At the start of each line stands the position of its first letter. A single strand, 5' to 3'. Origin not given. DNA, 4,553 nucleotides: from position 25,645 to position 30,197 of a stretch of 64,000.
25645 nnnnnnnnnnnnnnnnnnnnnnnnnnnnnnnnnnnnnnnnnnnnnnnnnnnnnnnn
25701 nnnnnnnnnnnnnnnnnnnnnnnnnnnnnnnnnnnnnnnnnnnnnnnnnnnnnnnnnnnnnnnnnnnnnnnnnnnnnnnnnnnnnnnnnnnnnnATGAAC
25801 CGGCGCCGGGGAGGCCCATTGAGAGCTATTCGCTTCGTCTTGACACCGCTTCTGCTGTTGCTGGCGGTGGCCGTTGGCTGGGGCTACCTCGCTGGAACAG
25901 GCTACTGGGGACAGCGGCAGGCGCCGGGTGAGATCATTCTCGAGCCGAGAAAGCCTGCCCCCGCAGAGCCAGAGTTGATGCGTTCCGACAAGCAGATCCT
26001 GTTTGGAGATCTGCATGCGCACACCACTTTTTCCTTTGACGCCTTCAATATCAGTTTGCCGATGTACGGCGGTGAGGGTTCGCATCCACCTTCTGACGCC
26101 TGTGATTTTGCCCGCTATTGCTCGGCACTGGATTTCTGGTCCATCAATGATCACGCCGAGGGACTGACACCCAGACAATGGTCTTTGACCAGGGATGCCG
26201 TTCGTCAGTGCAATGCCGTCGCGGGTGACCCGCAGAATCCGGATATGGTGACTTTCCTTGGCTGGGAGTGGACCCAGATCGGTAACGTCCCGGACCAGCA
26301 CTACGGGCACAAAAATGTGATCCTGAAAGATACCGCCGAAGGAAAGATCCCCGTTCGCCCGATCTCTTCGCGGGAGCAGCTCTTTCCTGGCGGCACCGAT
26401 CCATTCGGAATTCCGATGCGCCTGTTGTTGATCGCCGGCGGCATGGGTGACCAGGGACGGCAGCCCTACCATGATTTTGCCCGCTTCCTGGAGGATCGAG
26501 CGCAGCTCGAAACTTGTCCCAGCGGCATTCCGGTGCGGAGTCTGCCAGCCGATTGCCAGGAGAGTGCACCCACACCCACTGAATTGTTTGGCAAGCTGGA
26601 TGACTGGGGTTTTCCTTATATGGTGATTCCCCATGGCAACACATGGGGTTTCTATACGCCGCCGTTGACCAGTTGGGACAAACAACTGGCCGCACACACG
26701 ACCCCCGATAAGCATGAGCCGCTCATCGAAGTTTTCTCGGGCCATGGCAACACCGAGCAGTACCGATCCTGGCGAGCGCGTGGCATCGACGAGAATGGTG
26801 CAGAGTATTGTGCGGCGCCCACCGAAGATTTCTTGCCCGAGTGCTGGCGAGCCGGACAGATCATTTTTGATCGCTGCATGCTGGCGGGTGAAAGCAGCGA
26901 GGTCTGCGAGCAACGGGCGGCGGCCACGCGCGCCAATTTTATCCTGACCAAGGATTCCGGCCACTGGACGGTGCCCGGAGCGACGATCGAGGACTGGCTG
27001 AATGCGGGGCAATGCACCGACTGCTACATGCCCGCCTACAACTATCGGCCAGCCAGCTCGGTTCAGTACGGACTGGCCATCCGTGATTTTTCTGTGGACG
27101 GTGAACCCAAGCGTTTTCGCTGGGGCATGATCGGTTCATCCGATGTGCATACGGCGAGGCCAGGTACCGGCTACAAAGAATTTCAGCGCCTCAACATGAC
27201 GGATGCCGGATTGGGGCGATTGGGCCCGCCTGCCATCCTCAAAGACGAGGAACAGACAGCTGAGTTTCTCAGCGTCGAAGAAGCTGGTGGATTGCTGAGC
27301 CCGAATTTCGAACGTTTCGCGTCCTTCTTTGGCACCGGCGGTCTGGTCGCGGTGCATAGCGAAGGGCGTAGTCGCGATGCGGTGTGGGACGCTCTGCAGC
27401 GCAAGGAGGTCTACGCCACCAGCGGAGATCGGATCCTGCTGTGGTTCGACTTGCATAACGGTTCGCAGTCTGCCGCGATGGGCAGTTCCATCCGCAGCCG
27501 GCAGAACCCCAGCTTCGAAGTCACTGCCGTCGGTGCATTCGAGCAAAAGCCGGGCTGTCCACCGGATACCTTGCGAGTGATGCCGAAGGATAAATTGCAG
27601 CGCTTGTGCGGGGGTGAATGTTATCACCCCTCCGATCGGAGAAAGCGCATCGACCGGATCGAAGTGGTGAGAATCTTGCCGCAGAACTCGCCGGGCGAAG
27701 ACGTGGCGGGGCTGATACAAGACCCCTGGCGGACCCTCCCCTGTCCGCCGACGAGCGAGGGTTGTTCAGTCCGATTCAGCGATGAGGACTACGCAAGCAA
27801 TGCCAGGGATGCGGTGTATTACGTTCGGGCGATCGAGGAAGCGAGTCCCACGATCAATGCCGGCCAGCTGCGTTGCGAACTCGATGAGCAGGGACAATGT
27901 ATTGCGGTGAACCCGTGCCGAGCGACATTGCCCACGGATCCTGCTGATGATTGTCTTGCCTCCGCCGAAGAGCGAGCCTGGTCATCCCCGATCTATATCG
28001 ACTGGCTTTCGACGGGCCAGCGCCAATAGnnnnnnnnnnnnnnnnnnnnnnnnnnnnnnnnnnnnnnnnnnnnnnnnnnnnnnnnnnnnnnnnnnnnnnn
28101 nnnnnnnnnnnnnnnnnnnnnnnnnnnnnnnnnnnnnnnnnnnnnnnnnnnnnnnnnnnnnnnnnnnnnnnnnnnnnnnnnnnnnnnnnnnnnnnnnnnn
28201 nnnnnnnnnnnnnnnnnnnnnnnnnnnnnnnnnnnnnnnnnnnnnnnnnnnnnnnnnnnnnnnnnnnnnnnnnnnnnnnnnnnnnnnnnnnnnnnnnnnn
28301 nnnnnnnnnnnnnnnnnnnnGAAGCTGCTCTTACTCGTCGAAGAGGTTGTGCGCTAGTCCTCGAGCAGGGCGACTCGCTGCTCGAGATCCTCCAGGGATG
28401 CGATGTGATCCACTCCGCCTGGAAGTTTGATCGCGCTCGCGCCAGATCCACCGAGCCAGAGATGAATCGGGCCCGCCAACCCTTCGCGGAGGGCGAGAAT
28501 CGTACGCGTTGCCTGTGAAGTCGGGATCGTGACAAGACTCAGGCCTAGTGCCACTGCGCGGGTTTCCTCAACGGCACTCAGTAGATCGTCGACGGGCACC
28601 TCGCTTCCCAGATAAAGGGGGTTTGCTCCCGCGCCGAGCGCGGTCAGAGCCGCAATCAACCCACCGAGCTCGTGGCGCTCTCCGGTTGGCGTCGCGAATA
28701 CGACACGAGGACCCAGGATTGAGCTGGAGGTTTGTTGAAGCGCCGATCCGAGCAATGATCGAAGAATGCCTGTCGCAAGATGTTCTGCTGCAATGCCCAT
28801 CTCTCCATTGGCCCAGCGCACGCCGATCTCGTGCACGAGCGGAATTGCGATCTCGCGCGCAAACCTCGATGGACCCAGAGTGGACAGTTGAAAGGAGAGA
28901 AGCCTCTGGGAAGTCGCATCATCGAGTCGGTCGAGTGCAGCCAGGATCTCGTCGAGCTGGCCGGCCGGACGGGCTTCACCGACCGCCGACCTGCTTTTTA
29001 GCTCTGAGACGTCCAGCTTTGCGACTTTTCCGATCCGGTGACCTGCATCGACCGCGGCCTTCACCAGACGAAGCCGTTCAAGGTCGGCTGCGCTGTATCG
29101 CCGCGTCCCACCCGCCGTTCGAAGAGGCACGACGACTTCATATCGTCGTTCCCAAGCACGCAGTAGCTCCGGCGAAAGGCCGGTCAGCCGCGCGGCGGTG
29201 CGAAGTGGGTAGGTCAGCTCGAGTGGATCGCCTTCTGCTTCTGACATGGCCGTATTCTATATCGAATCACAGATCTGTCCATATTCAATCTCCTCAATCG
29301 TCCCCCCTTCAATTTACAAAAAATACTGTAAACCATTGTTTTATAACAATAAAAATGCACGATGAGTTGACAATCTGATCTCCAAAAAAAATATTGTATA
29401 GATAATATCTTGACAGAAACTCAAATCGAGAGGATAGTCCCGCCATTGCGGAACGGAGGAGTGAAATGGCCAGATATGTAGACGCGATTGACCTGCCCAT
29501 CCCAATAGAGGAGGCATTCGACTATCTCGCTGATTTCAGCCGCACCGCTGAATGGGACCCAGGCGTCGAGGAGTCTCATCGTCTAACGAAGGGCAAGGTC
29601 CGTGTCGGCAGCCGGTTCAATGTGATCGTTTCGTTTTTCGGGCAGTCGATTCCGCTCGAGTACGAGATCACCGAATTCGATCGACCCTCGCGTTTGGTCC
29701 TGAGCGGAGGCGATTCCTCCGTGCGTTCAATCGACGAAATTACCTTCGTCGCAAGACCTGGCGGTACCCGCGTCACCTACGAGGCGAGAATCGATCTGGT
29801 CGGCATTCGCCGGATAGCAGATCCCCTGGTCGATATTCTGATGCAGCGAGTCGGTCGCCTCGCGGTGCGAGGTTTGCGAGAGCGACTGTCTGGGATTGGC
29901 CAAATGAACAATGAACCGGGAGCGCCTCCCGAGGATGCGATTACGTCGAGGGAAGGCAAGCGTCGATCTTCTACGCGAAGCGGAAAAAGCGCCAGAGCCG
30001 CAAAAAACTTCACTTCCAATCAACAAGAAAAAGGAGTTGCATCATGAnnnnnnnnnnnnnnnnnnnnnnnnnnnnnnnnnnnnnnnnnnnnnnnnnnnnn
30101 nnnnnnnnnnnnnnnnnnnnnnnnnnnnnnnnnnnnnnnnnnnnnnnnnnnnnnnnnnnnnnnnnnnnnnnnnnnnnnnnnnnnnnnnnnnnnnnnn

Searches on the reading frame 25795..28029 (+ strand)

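Call 24: search_protein_families(library=pfam, proteins=[window:25795-28029:+])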
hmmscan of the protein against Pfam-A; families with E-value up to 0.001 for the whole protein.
window:25795-28029:+ (744 aa): 1 family
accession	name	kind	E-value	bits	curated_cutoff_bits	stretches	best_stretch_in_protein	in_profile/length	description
PF12228.14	DUF3604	-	7e-27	94.5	20.4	2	441-551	322-414/591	Protein of unknown function (DUF3604)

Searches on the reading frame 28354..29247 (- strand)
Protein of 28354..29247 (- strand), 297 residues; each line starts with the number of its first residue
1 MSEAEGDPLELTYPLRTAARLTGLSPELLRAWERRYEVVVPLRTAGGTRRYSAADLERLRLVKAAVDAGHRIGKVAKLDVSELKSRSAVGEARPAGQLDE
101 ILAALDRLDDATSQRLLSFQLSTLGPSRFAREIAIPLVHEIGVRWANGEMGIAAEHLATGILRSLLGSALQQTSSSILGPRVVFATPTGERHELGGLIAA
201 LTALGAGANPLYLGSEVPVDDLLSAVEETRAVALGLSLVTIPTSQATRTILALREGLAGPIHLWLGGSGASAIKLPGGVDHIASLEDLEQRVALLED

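Call 4: search_protein_families(library=pfam, proteins=[window:28354-29247:-])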
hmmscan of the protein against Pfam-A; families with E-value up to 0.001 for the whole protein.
window:28354-29247:- (297 aa): 5 families
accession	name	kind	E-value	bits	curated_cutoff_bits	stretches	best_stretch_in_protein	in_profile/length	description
PF13411.12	MerR_1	-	1.3e-14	54.4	21.6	1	13-78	1-65/69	MerR HTH family regulatory protein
PF02607.22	B12-binding_2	-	1.9e-07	31.6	23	1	98-166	2-70/74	B12 binding domain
PF00376.29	MerR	-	5.4e-07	29.8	28.2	1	18-51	5-38/38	MerR family regulatory protein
PF02310.24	B12-binding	-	8.3e-07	29.3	32.1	1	181-272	2-93/121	B12 binding domain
PF01527.26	HTH_Tnp_1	-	0.0006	20.4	24.1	0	14-37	25-48/75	Transposase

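Call 31: search_protein_families(library=ncbifam, proteins=[window:28354-29247:-])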
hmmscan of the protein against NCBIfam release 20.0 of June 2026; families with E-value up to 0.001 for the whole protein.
window:28354-29247:- (297 aa): 13 families
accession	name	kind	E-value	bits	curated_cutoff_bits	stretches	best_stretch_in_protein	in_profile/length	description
NF052513.1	TransRegCarH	equivalog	1.4e-38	132.8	400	1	18-272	12-253/274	HTH-type transcriptional repressor CarH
NF011617.0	PRK15043.1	equivalog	4.4e-11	42.5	417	1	15-81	6-72/243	HTH-type transcriptional regulator MlrA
NF047375.1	HeatShock_HspR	equivalog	1.9e-10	40.6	105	1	13-64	4-54/92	heat shock protein transcriptional repressor HspR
TIGR02044.1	CueR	equivalog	7e-07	29.4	147.4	1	17-110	5-100/127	Cu(I)-responsive transcriptional regulator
NF053740.1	TransRegTnrAGPos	equivalog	5.1e-06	26.6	140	1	19-71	19-70/108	hypothetical protein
NF047377.1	heat_HspR_dupli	exception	7.5e-06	25.6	300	1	13-63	127-176/214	heat shock protein transcriptional repressor HspR, fused homodimer type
TIGR02051.1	MerR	equivalog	1.2e-05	25.5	150.85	1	20-78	7-65/124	mercury resistance transcriptional regulator MerR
NF047996.1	corrin_MtgC_2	exception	2.3e-05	24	370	1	134-267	42-179/212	glycine betaine-specific corrinoid protein MtgC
NF041607.1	dimeth_corrin_MtbC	equivalog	5.2e-05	22.8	350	1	152-271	57-176/203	dimethylamine corrinoid protein MtbC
NF010315.0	PRK13752.1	subfamily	6.3e-05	23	261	1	19-78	14-73/144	mercury resistance transcriptional regulator MerR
NF050798.1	TF_FtsR_Actino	equivalog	8.9e-05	22.7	150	1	37-62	29-54/223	transcriptional regulator FtsR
NF007590.0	PRK10227.1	equivalog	0.00067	19.7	244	1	18-78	6-66/135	Cu(I)-responsive transcriptional regulator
NF007069.0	PRK09514.1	equivalog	0.00084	19.3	143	0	18-79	7-68/141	Zn(2+)-responsive transcriptional regulator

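Call 46: search_solved_structures(query=window:28354-29247:-, show_alignments=1)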
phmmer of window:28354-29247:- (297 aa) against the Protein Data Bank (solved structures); distinct sequences matched with E-value up to 0.001: 15.
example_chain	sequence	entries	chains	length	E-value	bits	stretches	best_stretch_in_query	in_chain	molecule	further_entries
3whp_A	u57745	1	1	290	4.8e-32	115.1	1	13-274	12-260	Probable transcriptional regulator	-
5c8d_A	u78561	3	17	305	5.7e-32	114.9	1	13-274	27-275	Light-dependent transcriptional regulator CarH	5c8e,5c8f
8c35_A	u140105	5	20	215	6e-20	75.4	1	100-274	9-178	Probable transcriptional regulator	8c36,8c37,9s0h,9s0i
8c31_A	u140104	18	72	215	3.2e-19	73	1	100-274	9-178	Probable transcriptional regulator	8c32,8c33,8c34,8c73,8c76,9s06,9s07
5c8a_A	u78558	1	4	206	4.1e-19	72.7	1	101-274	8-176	Light-dependent transcriptional regulator CarH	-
2jml_A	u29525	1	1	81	1.5e-07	34.7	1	11-66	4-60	DNA BINDING DOMAIN/TRANSCRIPTIONAL REGULATOR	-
8j2w_A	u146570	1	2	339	7e-07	32.6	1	99-254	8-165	Cobalamin-binding protein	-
8j2x_A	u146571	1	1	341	7.1e-07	32.5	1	99-254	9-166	Cobalamin-binding protein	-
4jgi_A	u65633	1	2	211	9.9e-06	28.8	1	140-268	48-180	Putative uncharacterized protein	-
8jbs_A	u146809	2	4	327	1.4e-05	28.3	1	11-228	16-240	Putative cobalamin binding protein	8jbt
7tea_B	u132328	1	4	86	1.8e-05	28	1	13-77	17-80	Glutamine synthetase repressor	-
8g3h_A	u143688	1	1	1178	4.1e-05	26.8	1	140-269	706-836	Methionine synthase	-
5crl_A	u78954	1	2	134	7.3e-05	25.9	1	17-91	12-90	Mercuric resistance operon regulatory protein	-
4r22_B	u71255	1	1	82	0.00049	23.2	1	18-75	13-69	HTH-type transcriptional regulator TnrA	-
4r24_B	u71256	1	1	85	0.0005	23.2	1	18-75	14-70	HTH-type transcriptional regulator TnrA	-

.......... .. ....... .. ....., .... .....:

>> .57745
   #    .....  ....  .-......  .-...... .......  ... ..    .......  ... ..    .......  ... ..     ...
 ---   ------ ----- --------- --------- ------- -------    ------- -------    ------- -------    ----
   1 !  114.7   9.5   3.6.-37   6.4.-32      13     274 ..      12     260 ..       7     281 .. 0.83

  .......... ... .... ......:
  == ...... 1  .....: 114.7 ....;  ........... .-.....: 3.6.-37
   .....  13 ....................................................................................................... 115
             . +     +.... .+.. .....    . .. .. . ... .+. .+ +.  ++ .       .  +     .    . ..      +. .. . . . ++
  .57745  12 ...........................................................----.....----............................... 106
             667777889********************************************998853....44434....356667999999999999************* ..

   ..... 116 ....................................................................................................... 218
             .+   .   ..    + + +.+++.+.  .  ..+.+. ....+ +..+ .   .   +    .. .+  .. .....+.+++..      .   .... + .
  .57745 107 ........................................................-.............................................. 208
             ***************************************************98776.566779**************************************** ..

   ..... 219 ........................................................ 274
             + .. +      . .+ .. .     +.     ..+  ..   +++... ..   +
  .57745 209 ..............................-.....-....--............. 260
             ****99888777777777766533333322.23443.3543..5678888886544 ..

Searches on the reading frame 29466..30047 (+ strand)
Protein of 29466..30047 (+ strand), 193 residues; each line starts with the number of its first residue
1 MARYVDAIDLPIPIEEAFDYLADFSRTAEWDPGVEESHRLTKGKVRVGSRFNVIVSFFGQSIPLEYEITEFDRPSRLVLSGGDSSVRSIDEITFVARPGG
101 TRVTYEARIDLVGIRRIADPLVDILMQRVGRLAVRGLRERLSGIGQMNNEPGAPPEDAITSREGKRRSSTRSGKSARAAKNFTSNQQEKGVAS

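Call 4: search_protein_families(library=pfam, proteins=[window:29466-30047:+])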
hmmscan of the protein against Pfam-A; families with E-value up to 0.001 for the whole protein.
window:29466-30047:+ (193 aa): 3 families
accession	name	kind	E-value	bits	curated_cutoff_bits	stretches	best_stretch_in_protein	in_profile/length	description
PF10604.15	Polyketide_cyc2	-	6.5e-15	56.1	27.4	1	1-141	1-141/142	Polyketide cyclase / dehydrase and lipid transport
PF08327.17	AHSA1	-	6.5e-06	26.8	22.1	1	12-107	2-96/125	Activator of Hsp90 ATPase homolog 1-like protein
PF03364.25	Polyketide_cyc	-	0.00038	21.1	23.4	1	11-112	2-101/126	Polyketide cyclase / dehydrase and lipid transport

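Call 31: search_protein_families(library=ncbifam, proteins=[window:29466-30047:+])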
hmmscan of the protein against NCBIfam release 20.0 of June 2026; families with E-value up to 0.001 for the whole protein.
window:29466-30047:+ (193 aa): 2 families
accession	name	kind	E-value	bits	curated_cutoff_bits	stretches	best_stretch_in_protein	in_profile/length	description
NF047960.1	TA_Rv0910_toxin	equivalog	7.7e-11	42.2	100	1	1-110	1-111/141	type II toxin-antitoxin system Rv0910 family toxin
NF047582.1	LIC13081_fam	equivalog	1.2e-10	41.7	185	1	10-117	10-114/154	LIC13081 family protein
